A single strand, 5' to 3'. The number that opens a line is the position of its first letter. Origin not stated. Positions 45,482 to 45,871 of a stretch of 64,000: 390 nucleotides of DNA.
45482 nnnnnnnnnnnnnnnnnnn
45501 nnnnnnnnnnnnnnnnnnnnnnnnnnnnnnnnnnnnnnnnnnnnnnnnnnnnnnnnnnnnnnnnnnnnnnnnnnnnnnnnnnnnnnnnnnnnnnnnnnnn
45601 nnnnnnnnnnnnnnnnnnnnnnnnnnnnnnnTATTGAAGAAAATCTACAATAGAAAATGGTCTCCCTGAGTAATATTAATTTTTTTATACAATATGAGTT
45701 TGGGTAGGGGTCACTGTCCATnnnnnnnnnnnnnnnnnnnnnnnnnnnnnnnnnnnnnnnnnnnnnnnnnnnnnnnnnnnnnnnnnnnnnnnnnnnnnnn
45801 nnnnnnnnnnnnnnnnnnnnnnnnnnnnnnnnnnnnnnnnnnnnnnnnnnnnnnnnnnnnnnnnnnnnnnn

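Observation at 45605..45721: MgtL-like Asp/Pro-rich leader ORF coupled to mutually exclusive helices around the corA Shine-Dalgarno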

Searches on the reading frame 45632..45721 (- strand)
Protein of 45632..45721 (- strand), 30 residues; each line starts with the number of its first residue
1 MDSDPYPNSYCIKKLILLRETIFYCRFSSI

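Call 48: list_cluster_members(proteins=[window:45632-45721:-, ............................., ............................, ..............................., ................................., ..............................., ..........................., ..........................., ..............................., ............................])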
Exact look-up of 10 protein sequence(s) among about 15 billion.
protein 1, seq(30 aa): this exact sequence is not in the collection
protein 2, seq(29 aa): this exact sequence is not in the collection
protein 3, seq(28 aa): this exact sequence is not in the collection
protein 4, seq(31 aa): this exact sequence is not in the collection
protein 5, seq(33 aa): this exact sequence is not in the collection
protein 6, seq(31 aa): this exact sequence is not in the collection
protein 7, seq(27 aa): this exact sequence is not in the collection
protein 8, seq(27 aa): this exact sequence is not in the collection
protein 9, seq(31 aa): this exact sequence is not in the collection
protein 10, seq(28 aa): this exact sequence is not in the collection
